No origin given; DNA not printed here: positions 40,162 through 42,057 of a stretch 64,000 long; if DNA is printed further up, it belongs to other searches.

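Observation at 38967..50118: Hdr/Flx-type flavin-FeS module fused in one gene string to an FrdAB-like pair, an AAE (SucE/AspT-family) permease and ldh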

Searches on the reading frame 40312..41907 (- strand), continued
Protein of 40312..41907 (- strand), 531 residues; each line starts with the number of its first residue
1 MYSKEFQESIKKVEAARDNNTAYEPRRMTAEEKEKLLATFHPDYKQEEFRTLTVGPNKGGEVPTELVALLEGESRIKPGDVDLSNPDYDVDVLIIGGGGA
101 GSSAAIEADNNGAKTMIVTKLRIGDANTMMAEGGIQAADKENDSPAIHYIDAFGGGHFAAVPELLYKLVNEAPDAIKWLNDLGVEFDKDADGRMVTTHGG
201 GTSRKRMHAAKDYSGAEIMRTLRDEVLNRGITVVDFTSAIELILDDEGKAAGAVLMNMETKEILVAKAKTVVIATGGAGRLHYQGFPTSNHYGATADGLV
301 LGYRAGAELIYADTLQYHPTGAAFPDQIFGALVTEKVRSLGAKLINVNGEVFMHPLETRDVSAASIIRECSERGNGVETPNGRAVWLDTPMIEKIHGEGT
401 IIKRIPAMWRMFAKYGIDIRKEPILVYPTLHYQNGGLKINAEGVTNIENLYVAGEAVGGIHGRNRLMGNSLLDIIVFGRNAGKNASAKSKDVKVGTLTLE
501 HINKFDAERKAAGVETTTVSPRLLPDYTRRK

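Call 21: search_solved_structures(query=window:40312-41907:-, show_alignments=3, max_evalue=1e-30)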
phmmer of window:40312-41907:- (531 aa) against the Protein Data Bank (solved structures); distinct sequences matched with E-value up to 1e-30: 49.
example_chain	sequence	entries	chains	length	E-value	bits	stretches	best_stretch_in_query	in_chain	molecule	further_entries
7d6v_A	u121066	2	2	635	3.9e-59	204.1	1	88-354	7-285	Succinate dehydrogenase subunit A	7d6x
6lum_A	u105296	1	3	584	9.9e-49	169.8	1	88-486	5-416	Succinate dehydrogenase subunit A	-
1nek_A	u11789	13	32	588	3.6e-48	167.9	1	86-485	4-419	Succinate dehydrogenase flavoprotein subunit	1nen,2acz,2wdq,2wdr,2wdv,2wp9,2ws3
1chu_A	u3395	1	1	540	4.1e-48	167.7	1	86-486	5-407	PROTEIN (L-ASPARTATE OXIDASE)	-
3p4p_A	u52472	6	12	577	9.6e-48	166.5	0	88-353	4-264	Fumarate reductase flavoprotein subunit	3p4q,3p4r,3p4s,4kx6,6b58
1kf6_A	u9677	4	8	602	1.1e-47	166.3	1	88-491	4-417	FUMARATE REDUCTASE FLAVOPROTEIN | Fumarate reductase flavoprotein subunit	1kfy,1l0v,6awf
5kxj_A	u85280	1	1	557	1.3e-47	166.1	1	84-486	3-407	L-aspartate oxidase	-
5vpn_A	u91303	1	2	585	2.5e-47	165.1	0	88-353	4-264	Fumarate reductase flavoprotein subunit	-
2b76_A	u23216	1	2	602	2.7e-47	165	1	88-491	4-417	Fumarate reductase flavoprotein subunit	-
1knp_A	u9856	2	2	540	3.8e-47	164.5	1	86-486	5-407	L-aspartate oxidase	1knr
3cir_A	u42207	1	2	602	4.7e-47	164.2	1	88-491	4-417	Fumarate reductase flavoprotein subunit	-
8b6g_CA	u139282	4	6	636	3.7e-46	161.3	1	87-490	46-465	Succinate dehydrogenase [ubiquinone] flavoprotein subunit, mitochondrial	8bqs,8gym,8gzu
4ysx_A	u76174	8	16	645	6.6e-45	157.2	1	87-513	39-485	Succinate dehydrogenase flavoprotein | Succinate dehydrogenase [ubiquinone] flavoprotein subunit, mitochondrial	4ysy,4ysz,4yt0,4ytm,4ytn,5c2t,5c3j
3vr8_A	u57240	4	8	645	9e-45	156.7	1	87-513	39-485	Flavoprotein subunit of complex II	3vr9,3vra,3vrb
6vax_A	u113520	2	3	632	5.1e-44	154.2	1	86-482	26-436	Succinate dehydrogenase [ubiquinone] flavoprotein subunit, mitochondrial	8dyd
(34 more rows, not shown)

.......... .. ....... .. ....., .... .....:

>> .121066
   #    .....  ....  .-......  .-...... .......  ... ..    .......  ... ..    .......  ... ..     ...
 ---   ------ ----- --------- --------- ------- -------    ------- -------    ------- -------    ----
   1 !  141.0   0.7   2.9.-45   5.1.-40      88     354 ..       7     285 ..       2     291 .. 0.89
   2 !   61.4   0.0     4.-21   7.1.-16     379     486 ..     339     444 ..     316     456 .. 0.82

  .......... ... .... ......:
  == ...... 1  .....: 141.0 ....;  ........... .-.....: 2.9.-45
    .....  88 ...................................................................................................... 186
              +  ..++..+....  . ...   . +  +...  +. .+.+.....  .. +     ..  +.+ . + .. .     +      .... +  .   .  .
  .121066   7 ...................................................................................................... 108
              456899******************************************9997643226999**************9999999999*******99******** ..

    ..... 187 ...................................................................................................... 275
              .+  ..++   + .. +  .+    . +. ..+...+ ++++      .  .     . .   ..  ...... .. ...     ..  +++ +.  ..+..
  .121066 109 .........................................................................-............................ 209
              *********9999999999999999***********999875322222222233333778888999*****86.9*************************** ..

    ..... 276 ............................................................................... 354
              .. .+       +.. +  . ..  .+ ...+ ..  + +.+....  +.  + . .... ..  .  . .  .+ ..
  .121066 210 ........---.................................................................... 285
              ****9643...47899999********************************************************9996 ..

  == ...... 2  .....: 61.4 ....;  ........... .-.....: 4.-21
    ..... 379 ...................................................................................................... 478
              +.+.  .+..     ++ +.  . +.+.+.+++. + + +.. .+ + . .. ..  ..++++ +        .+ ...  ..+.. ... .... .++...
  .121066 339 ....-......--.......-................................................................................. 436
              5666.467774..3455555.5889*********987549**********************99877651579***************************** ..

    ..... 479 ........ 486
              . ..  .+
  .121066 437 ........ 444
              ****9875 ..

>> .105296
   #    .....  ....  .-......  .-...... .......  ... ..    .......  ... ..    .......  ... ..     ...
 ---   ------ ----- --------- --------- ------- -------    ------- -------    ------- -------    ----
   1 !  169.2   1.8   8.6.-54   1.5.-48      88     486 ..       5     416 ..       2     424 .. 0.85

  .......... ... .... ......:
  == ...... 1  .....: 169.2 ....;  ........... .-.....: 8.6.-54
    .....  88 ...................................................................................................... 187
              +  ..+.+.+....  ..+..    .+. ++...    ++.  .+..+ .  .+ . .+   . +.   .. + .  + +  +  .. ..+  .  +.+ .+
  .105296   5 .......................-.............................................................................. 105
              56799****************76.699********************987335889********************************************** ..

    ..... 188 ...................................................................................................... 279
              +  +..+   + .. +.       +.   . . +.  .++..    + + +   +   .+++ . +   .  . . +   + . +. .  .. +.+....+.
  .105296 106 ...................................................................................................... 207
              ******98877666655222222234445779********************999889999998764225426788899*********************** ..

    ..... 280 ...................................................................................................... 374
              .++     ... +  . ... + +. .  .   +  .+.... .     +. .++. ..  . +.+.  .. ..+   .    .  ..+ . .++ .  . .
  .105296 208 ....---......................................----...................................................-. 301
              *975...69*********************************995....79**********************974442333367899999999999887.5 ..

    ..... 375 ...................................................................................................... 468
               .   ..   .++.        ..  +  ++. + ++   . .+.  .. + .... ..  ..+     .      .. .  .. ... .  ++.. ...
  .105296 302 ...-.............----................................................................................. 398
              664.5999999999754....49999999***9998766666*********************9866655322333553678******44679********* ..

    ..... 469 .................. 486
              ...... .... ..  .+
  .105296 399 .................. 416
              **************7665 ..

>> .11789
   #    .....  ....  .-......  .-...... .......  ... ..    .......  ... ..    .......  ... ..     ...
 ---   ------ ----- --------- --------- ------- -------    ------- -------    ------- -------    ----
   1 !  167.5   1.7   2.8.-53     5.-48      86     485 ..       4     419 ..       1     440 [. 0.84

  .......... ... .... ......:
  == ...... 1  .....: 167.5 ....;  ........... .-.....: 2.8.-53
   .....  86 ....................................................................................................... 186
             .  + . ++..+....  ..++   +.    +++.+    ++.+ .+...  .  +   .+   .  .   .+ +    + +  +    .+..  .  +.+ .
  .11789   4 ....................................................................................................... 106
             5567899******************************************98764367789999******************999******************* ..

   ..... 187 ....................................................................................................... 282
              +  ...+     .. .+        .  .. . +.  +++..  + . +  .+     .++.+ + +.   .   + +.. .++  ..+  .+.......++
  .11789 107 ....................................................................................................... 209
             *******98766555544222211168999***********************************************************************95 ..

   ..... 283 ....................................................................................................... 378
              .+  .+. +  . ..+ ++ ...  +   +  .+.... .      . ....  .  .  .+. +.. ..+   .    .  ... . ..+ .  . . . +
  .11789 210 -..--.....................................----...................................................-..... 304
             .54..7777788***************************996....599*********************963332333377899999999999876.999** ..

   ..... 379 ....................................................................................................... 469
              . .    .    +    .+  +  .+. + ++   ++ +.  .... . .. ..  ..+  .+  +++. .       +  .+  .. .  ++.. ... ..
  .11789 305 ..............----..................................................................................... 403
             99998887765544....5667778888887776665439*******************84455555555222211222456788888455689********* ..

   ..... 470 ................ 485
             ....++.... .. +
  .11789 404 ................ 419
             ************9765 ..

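Call 23: search_protein_representatives(protein=window:40312-41907:-)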
Query: 531 residues. Proteins with E-value up to 0.001 (for the whole library): 18367; up to 1e-10: 8134; up to 1e-30: 2367. The best 150 are listed.
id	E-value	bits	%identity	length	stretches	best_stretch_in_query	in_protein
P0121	7.4e-191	651.9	56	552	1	6-530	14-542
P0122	1.1e-182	624.9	56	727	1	27-524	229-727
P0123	1.9e-176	604.4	82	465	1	90-421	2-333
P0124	2.2e-167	574.5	74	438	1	187-530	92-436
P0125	2.9e-151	521.3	71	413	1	188-508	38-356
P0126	1.2e-150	519.2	78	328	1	1-307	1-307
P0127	1.4e-142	492.7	47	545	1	25-529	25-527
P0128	1.6e-142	492.4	72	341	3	308-447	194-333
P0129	1.3e-139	482.8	87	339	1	90-341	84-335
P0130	1.4e-130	453.1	48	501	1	9-502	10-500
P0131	2.4e-129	449.0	48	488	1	12-490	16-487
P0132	4.5e-121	421.7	48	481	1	26-486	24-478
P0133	2.4e-119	416.0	75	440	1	1-259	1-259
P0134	6.4e-118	411.3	72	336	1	223-479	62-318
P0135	1.1e-115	403.9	43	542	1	24-528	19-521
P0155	1.3e-88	314.6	44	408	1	87-488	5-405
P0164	2.5e-81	290.6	41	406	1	89-486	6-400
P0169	1.4e-78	281.6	39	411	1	90-486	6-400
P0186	2.0e-71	257.9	43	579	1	90-493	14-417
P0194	3.9e-67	243.7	41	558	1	88-494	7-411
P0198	4.3e-66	240.3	41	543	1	90-500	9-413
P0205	3.5e-65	237.3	39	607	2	231-492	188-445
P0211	2.5e-64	234.5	40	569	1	90-514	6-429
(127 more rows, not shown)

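Call 25: find_related_loci(query=A1, collection=genome_contigs, flank=10000)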
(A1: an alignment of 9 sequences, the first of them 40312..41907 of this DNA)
Query A1 (531 aa) in genome_contigs; peptide patterns used: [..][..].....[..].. (x = any residue, [..] = any of these).
600 stretches matched a pattern (row limit reached: there are more); 600 encode a relative of the query (tblastn E <= 1e-3); the best 80 are kept; 80 distinct loci.
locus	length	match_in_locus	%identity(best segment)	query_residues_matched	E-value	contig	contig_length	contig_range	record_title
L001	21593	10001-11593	91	1-531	0e+0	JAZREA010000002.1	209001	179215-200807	MAG: Clostridia bacterium isolate T1900045502_YK20190196.MAGScoT_cleanbin_000001 SGB_7508_k141_708314, whole genome shot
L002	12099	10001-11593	83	1-531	0e+0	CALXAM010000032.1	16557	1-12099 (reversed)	MAG: uncultured Clostridia bacterium isolate E0_DM__bin205 genome assembly, contig: E0_DM__k127_1019534, whole genome sh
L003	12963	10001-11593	80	1-530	0e+0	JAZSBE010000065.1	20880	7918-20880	MAG: Eubacteriales bacterium isolate T1900044928_TS20190394.MAGScoT_cleanbin_000057 SGB_3403_k141_2678357, whole genome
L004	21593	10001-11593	81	1-530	0e+0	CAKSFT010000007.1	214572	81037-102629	MAG: uncultured Clostridia bacterium isolate REFINED_METABAT215_TOP10_CONTIGS_1500_ASSEMBLY_K77_MERGED__Hadza_PheChl_Fib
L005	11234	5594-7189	80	1-531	0e+0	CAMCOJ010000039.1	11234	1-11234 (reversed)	MAG: uncultured Ruminococcus sp. isolate ERR1855549_bin.43_metaWRAP_v1.3_MAG genome assembly, contig: ERZ9514786.2223, w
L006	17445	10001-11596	80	1-531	0e+0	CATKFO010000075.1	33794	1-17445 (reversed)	MAG: uncultured Eubacteriales bacterium isolate iMGMC-574_1678881662 genome assembly, contig: MegahitA5_10696, whole gen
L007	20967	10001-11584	80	1-528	0e+0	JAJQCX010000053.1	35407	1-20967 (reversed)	MAG: Clostridia bacterium isolate C.9_7 NODE_156_length_35407_cov_9.341735, whole genome shotgun sequence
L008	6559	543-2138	80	1-531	0e+0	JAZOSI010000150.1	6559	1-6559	MAG: Congzhengia sp. isolate T1900045545_YK20190239.MAGScoT_cleanbin_000009 SGB_7841_k141_2448787, whole genome shotgun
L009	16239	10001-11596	79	1-531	0e+0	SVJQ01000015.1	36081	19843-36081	MAG: Oscillospiraceae bacterium isolate SIG439 NODE_25077_length_36081_cov_2.880458, whole genome shotgun sequence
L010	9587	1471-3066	80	1-531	0e+0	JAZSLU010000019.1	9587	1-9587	MAG: Acutalibacteraceae bacterium isolate T1900044557_TS20190023.MAGScoT_cleanbin_000009 SGB_314_k141_1504643, whole gen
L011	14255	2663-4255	80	1-530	0e+0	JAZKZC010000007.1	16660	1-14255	MAG: Eubacteriales bacterium isolate T1900045092_TC20190086.MAGScoT_cleanbin_000034 SGB_4716_k141_171597, whole genome s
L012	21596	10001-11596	80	1-531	0e+0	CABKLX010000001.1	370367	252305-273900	uncultured Clostridiales bacterium isolate MGYG-HGUT-01271 genome assembly, contig: NODE_1_length_370367_cov_19.2655, wh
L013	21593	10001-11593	79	1-530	0e+0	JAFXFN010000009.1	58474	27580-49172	MAG: Clostridia bacterium isolate RGIG6369 Sheep_Rectum-4__c149589, whole genome shotgun sequence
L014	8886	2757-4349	79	1-530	0e+0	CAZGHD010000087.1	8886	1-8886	MAG TPA_asm: uncultured Lachnospiraceae bacterium isolate SRP315200_co1_261 genome assembly, contig: NODE_18221_length_8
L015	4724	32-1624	79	1-530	0e+0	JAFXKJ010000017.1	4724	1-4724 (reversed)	MAG: Clostridia bacterium isolate RGIG6494 Sheep_Rectum.Co__c257802, whole genome shotgun sequence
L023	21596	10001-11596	80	1-531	0e+0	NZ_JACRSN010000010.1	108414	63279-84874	Yeguia hominis strain NSJ-40 M1_ctg010, whole genome shotgun sequence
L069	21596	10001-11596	75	1-531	0e+0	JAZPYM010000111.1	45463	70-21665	MAG: Congzhengia sp. isolate T1900044647_TS20190113.MAGScoT_cleanbin_000011 SGB_1386_k141_810111, whole genome shotgun s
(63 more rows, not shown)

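Call 29: search_protein_families(library=ncbifam, proteins=[L001:1421-2785:+, L023:1338-2714:+, L001:442-1389:+, L023:355-1299:+], max_evalue=1e-20)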
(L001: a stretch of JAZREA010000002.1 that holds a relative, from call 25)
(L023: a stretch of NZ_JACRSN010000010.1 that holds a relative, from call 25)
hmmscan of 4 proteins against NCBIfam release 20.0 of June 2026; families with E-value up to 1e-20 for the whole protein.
L001:1421-2785:+ (454 aa): 6 families
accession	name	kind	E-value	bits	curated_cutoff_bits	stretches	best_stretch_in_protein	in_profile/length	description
TIGR00979.1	fumC_II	equivalog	1.8e-222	739.1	664.75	1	3-454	1-457/458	class II fumarate hydratase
NF009089.0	PRK12425.1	equivalog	1.6e-184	614.1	840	1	4-454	3-458/464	class II fumarate hydratase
NF008909.0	PRK12273.1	subfamily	1.2e-156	522.4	510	1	1-454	3-462/474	aspartate ammonia-lyase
TIGR00839.1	aspA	equivalog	3.5e-136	454.8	681.2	1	4-454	1-457/468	aspartate ammonia-lyase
NF011092.0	PRK14515.1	subfamily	3.1e-121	405.5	876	1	3-453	11-465/479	aspartate ammonia-lyase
TIGR00928.1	purB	equivalog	3.1e-26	92.2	326.2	1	119-407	82-362/436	adenylosuccinate lyase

L023:1338-2714:+ (458 aa): 5 families
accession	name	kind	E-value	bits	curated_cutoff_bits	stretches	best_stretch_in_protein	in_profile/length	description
TIGR00979.1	fumC_II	equivalog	1.5e-210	699.8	664.75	1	3-458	1-457/458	class II fumarate hydratase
NF009089.0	PRK12425.1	equivalog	3.9e-170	566.6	840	1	4-458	3-458/464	class II fumarate hydratase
NF008909.0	PRK12273.1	subfamily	7e-152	506.6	510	1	1-458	3-462/474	aspartate ammonia-lyase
TIGR00839.1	aspA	equivalog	1.9e-133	445.8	681.2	1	4-458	1-457/468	aspartate ammonia-lyase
NF011092.0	PRK14515.1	subfamily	9.7e-117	390.7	876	1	3-457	11-465/479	aspartate ammonia-lyase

L001:442-1389:+ (315 aa): 6 families
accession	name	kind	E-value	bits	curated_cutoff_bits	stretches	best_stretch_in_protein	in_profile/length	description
NF000824.0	PRK00066.1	subfamily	4.1e-108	361.4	339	1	3-312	7-313/316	L-lactate dehydrogenase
TIGR01771.1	L-LDH-NAD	equivalog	6e-100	334.4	303.55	1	7-307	1-298/299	L-lactate dehydrogenase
NF004863.0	PRK06223.1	subfamily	1.6e-83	280.4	283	1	3-313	4-307/313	malate dehydrogenase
TIGR01763.1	MalateDH_bact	equivalog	2.8e-63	213.9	351.85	1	3-311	2-303/305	malate dehydrogenase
NF041314.1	Malate_DH_Halo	equivalog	1.7e-56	191.6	550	1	4-311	3-301/304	malate dehydrogenase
TIGR01772.1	MDH_euk_gproteo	equivalog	3.9e-22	78.9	273.05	1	4-182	1-183/313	malate dehydrogenase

L023:355-1299:+ (314 aa): 5 families
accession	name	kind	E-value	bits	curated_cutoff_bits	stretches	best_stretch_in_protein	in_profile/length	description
NF000824.0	PRK00066.1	subfamily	4.6e-107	358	339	1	2-312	7-314/316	L-lactate dehydrogenase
TIGR01771.1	L-LDH-NAD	equivalog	3.3e-101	338.6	303.55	1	6-306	1-298/299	L-lactate dehydrogenase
NF004863.0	PRK06223.1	subfamily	1.7e-81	273.8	283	1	1-312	3-307/313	malate dehydrogenase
TIGR01763.1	MalateDH_bact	equivalog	4.7e-64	216.5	351.85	1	2-312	2-305/305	malate dehydrogenase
NF041314.1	Malate_DH_Halo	equivalog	3e-57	194.1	550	1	1-307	1-298/304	malate dehydrogenase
